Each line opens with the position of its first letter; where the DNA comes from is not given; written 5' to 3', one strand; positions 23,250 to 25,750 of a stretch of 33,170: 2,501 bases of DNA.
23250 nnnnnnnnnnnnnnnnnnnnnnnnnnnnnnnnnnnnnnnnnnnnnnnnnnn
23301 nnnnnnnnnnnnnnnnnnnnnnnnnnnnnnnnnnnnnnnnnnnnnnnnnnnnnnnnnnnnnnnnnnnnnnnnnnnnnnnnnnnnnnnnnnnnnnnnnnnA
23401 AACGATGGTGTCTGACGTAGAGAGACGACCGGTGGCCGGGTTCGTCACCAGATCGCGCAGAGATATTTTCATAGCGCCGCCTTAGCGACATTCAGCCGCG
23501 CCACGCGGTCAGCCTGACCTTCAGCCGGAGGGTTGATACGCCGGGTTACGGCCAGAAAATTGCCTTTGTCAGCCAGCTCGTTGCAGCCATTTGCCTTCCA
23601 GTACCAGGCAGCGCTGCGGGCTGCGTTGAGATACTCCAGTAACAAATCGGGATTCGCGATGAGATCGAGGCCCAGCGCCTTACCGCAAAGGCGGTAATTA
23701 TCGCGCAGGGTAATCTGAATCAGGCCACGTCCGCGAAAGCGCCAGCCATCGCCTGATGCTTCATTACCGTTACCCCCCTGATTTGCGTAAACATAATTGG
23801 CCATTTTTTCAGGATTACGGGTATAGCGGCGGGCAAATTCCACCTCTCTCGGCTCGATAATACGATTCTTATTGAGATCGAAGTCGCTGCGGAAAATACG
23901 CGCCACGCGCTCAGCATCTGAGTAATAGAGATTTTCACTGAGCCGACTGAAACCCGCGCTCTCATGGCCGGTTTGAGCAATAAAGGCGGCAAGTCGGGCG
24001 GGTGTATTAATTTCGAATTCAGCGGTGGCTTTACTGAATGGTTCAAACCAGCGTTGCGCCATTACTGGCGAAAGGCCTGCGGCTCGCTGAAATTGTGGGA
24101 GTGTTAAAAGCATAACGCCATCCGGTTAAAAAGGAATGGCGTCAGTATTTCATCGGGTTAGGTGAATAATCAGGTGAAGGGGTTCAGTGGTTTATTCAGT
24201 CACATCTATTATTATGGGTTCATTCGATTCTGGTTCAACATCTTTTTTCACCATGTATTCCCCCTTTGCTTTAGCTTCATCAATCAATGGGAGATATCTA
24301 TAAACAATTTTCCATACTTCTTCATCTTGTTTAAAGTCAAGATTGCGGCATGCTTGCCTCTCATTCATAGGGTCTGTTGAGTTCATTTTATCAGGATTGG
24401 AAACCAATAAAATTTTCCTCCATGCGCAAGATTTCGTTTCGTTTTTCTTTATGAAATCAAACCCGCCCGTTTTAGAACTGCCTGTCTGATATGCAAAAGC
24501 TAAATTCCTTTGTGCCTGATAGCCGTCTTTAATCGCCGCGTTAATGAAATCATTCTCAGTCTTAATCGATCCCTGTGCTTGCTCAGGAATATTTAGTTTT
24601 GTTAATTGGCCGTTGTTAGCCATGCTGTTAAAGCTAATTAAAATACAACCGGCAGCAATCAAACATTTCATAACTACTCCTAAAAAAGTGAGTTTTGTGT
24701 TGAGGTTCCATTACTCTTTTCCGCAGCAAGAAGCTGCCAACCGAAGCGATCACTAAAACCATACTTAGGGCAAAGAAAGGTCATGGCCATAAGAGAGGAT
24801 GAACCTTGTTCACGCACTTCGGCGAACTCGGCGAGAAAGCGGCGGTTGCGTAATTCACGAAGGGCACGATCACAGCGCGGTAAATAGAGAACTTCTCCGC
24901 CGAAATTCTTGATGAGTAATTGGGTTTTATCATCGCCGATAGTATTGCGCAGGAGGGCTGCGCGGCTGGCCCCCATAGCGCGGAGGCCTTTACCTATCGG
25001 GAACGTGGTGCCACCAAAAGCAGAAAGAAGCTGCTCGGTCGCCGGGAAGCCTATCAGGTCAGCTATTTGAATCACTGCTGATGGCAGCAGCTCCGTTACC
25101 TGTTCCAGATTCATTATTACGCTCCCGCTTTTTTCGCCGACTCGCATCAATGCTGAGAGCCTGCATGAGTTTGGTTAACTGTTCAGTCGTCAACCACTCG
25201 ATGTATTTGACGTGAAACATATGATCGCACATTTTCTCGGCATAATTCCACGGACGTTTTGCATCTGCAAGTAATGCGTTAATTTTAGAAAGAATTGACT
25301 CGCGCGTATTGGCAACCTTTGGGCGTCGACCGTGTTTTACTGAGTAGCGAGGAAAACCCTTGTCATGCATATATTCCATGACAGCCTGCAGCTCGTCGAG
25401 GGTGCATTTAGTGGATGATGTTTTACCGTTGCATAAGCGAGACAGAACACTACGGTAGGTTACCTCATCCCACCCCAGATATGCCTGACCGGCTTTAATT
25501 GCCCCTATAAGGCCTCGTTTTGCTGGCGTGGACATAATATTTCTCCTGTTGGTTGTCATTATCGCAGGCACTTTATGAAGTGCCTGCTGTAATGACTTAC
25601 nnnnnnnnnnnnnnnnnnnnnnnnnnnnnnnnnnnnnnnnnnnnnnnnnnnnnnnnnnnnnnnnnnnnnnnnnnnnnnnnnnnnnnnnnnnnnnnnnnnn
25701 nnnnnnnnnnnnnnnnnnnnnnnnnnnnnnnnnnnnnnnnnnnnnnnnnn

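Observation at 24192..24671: AT-rich moron encoding a secreted protein, wedged between the activator gene and the endolysin promoter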

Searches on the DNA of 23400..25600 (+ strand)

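Call 7: search_dna_similar(query=window:23400-25600:+, collection=ecoli_genomes, mode=near, max_rows=25)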
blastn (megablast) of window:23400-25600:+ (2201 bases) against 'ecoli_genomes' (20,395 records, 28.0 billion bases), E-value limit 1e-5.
Records with a match: 1; places in all: 1; records where one place covers at least 80% of the query: 1.
Genomes with a match: 1 of 5426; with a place that covers at least 80% of the query: 1. Places per genome that has any: lowest 1, median 1, highest 1. On chromosomes: 1 places; on plasmids: 0.
Best place of each record, by identity: 95-99% 1.
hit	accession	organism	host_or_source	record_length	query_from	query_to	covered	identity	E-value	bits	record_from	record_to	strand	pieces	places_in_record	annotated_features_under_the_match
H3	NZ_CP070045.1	Escherichia coli strain FDAARGOS_1303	Homo sapiens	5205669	1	2201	100%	95.2%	0e+0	3483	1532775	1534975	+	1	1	glycoside hydrolase family 19 protein | hypothetical protein (x2) | gp16 family protein | Mor transcription activator family protein | DUF2644 domain-containing protein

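Call 8: get_annotated_region(hit=H3, flank=20000)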
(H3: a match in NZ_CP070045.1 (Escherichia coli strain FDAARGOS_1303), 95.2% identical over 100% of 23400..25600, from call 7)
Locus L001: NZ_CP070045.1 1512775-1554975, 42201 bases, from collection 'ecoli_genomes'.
description: Escherichia coli strain FDAARGOS_1303 chromosome, complete genome
organism: Escherichia coli strain FDAARGOS_1303 (NCBI taxid 562)
replicon: chromosome; assembly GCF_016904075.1
host: Homo sapiens; source: missing; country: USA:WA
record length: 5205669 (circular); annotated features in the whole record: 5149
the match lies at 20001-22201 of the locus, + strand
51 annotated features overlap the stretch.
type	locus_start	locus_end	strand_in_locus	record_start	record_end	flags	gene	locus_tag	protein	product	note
CDS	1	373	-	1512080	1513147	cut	-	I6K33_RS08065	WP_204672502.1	baseplate J/gp47 family protein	-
CDS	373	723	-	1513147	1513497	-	-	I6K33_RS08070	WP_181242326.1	phage GP46 family protein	-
CDS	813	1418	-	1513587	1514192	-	-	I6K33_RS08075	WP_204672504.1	phage baseplate assembly protein V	-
CDS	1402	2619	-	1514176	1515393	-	-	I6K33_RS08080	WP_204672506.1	phage baseplate assembly protein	-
CDS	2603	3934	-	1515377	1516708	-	-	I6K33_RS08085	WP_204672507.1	DNA circularization protein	-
CDS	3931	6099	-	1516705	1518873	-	-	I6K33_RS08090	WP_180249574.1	phage tail tape measure protein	-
CDS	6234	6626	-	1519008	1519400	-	-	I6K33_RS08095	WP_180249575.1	hypothetical protein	-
CDS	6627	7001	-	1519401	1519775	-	-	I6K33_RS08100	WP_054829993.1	hypothetical protein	-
CDS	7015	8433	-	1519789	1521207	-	-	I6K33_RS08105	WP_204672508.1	phage tail sheath subtilisin-like domain-containing protein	-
CDS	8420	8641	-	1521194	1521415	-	-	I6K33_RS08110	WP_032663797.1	hypothetical protein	-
CDS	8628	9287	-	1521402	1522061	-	-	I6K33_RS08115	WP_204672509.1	DUF1834 family protein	-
CDS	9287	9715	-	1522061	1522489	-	-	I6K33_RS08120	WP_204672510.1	gp436 family protein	-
CDS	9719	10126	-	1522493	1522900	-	-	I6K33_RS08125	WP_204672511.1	HI1506-related protein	-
CDS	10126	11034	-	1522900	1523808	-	-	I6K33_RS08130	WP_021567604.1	Mu-like prophage major head subunit gpT family protein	-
CDS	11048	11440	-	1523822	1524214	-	-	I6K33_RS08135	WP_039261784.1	hypothetical protein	-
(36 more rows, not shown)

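Call 95: search_dna_similar(query=window:23600-25150:+, collection=ecoli_genomes, mode=near, max_rows=30, rows=spread)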
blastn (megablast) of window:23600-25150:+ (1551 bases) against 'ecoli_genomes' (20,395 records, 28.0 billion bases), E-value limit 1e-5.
Records with a match: 1; places in all: 1; records where one place covers at least 80% of the query: 1.
Genomes with a match: 1 of 5426; with a place that covers at least 80% of the query: 1. Places per genome that has any: lowest 1, median 1, highest 1. On chromosomes: 1 places; on plasmids: 0.
Best place of each record, by identity: 95-99% 1.
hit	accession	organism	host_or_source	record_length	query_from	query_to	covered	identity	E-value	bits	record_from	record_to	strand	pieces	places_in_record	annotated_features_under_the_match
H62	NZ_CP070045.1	Escherichia coli strain FDAARGOS_1303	Homo sapiens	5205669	1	1551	100%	95.9%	0e+0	2516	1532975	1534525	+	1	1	glycoside hydrolase family 19 protein | hypothetical protein | Mor transcription activator family protein | gp16 family protein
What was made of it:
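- Tried and rejected: E. coli complete genomes: only 1 of 5426 carries this locus (calls 7, 95), so population data from E. coli could not be used.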
